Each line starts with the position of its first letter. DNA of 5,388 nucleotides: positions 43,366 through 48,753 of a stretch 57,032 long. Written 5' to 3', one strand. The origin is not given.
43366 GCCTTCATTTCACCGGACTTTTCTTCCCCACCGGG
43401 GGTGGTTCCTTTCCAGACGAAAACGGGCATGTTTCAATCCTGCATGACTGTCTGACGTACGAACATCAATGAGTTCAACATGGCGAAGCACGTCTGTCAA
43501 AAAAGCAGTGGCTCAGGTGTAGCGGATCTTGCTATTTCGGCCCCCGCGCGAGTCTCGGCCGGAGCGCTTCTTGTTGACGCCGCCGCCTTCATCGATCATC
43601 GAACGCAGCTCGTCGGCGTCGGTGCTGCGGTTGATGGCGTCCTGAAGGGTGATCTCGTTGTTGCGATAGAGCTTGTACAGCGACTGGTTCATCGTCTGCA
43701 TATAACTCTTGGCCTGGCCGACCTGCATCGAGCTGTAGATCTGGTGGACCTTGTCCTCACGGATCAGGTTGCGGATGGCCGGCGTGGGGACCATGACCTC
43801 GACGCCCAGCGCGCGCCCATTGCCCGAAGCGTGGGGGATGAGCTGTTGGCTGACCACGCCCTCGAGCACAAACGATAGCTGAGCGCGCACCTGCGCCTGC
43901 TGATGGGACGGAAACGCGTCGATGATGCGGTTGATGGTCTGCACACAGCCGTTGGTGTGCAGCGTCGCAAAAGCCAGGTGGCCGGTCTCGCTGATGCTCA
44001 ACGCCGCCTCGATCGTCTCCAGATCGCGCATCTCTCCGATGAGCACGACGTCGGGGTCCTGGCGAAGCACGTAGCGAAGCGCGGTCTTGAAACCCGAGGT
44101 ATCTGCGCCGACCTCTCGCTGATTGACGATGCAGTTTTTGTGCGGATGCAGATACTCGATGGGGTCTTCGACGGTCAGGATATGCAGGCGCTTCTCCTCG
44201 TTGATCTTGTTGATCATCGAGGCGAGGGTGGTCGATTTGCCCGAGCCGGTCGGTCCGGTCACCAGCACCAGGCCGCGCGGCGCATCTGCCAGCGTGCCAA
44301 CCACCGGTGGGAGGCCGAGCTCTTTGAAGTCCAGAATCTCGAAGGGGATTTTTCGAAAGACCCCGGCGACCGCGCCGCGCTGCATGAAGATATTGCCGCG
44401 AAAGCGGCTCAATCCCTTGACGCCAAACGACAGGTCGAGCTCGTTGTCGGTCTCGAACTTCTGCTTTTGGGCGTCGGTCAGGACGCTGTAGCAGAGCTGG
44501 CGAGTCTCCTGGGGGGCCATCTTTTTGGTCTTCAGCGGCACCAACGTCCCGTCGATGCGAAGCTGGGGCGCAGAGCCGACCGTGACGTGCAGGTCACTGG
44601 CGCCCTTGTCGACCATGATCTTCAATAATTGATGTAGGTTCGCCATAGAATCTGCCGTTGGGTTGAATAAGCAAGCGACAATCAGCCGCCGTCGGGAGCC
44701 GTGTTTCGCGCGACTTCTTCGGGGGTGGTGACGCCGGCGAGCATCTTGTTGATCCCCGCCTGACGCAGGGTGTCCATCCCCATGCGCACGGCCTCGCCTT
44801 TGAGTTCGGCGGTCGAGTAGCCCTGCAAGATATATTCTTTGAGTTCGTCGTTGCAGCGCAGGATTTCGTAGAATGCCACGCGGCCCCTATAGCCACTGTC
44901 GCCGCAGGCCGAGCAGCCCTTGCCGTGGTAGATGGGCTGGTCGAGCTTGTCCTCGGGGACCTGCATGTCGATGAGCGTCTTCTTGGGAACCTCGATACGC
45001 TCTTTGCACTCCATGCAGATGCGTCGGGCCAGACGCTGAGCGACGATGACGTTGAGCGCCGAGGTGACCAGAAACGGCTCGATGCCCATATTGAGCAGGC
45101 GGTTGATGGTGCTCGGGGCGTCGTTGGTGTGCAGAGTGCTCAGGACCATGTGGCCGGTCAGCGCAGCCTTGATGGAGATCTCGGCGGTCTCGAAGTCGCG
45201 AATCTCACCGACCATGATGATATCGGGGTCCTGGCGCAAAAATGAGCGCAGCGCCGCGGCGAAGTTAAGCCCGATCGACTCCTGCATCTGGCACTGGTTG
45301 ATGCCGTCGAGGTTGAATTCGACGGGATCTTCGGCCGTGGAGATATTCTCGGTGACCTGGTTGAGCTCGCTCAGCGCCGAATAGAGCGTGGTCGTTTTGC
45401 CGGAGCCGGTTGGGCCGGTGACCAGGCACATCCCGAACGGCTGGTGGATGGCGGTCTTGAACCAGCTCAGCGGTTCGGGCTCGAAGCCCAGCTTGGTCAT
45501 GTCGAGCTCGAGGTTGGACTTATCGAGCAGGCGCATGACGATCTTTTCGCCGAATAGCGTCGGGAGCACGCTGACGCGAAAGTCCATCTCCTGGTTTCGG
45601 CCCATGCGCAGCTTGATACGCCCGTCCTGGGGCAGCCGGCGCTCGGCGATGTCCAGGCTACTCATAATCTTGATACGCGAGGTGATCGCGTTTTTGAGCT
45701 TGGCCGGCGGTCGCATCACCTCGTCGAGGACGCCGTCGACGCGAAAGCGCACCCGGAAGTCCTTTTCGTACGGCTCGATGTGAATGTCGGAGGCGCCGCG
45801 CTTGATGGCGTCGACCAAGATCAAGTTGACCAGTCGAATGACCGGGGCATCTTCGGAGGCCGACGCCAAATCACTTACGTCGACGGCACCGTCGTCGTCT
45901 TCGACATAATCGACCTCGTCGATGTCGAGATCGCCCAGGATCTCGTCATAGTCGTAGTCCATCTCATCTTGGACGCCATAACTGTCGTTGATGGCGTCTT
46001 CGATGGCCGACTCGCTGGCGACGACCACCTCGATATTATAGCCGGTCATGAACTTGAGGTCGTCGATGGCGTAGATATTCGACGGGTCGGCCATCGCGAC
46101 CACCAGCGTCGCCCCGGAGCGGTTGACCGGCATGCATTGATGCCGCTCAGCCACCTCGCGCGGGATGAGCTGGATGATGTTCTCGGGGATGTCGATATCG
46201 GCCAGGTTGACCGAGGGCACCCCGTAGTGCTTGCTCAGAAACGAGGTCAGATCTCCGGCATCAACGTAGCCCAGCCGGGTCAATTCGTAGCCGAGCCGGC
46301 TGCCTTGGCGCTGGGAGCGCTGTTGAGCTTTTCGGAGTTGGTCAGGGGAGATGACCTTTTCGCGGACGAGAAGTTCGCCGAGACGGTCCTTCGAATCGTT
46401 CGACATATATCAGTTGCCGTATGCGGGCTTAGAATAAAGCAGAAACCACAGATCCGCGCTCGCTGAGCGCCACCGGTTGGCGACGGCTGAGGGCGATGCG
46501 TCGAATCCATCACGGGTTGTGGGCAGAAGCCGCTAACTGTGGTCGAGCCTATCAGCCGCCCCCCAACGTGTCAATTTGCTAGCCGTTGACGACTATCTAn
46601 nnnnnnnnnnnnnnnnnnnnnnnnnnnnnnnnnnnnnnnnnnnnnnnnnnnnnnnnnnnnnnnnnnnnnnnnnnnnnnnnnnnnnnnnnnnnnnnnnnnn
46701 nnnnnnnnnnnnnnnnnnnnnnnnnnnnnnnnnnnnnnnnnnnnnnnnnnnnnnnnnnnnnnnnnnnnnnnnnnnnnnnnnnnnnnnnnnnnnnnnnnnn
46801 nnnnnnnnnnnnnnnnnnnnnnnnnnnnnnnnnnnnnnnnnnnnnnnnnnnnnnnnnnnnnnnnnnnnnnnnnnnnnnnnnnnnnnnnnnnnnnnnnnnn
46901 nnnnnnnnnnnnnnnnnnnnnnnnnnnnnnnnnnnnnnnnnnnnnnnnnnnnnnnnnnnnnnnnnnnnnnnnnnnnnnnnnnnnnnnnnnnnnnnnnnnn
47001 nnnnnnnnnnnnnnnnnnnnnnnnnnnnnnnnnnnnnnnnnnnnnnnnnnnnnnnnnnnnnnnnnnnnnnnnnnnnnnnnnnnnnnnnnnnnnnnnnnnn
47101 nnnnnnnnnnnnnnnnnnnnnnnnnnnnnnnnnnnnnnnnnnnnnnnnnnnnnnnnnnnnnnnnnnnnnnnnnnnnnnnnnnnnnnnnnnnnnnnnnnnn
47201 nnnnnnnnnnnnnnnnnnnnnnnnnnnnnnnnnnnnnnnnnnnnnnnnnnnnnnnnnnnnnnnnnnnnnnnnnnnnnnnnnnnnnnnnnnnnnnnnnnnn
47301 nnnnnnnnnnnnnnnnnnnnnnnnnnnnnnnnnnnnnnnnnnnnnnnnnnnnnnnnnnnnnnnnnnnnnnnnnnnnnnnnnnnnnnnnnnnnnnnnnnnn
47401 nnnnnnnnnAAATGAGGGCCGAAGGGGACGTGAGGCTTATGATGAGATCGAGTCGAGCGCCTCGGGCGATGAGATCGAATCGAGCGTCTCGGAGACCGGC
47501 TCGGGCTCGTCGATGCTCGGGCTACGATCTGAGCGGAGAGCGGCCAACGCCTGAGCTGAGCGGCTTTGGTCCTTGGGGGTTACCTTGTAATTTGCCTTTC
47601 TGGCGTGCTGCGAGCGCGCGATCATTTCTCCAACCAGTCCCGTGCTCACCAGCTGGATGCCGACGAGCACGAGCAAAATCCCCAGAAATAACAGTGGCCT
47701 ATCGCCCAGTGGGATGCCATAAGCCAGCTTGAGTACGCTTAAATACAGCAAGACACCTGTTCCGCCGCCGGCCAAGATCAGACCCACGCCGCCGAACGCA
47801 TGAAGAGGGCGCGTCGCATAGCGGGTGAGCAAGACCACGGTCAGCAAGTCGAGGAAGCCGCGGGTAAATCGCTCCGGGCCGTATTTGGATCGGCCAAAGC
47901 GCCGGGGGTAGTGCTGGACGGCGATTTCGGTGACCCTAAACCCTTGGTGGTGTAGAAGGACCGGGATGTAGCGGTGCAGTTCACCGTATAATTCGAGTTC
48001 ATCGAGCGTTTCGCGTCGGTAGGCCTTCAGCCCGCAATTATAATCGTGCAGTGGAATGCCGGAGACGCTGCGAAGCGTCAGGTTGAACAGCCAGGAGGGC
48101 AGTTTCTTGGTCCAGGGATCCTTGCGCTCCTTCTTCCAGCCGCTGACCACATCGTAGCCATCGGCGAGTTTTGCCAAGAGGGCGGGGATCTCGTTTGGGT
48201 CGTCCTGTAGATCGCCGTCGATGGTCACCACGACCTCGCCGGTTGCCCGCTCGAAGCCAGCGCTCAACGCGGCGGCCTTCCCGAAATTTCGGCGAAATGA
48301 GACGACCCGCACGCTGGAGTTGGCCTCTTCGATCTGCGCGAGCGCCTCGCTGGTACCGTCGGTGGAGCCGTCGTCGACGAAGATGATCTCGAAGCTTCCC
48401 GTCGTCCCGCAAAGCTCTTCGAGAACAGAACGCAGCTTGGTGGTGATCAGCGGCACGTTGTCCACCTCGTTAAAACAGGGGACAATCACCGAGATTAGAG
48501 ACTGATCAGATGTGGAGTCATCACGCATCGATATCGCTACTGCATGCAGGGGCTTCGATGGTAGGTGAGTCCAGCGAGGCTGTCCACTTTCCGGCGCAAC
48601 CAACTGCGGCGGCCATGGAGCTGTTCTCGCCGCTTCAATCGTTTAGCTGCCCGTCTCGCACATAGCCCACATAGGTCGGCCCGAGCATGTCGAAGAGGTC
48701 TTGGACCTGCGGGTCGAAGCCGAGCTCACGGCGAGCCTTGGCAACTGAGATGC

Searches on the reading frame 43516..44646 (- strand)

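Call 90: search_protein_families(library=pfam, proteins=[window:43516-44646:-], max_evalue=0.001)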
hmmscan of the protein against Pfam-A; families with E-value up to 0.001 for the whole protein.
window:43516-44646:- (377 aa): 5 families
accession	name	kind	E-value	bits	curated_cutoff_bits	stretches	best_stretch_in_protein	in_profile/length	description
PF00437.27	T2SSE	-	2.2e-47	161.9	24.9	1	5-336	13-341/370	Type II/IV secretion system protein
PF25199.1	nSTAND_NTPase5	-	1.4e-05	25.4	34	1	122-168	39-85/145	Novel STAND NTPase 5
PF13401.12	AAA_22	-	7.2e-05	23.5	27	1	124-165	5-45/130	AAA domain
PF01935.23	DUF87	-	8e-05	23.3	23.2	1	128-157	27-56/220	Helicase HerA, central domain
PF13191.12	AAA_16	-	0.00036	21.5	32.6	1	123-158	24-55/167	AAA ATPase domain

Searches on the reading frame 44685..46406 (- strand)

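Call 89: search_protein_families(library=pfam, proteins=[window:44685-46406:-], max_evalue=0.001)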
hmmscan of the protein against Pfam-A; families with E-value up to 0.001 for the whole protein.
window:44685-46406:- (574 aa): 2 families
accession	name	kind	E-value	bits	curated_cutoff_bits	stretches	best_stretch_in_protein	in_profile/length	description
PF00437.27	T2SSE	-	5.7e-141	469.9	24.9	1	183-567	2-370/370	Type II/IV secretion system protein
PF05157.20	MshEN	-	1.3e-26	92.8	23.1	1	61-148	1-89/90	MshEN domain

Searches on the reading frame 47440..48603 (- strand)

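Call 89: search_protein_families(library=pfam, proteins=[window:47440-48603:-], max_evalue=0.001)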
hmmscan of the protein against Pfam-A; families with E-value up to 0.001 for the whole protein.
window:47440-48603:- (388 aa): 3 families
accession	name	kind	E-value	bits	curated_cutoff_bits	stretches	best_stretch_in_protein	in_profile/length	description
PF00535.33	Glycos_transf_2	-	2.2e-34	119.3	23.3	1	38-203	1-167/168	Glycosyl transferase family 2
PF13641.12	Glyco_tranf_2_3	-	8.7e-09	36.2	27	1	37-155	3-121/230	Glycosyltransferase like family 2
PF10111.15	Glyco_tranf_2_2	-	2.6e-08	34.1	27.3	1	43-134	5-94/276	Glycosyltransferase like family 2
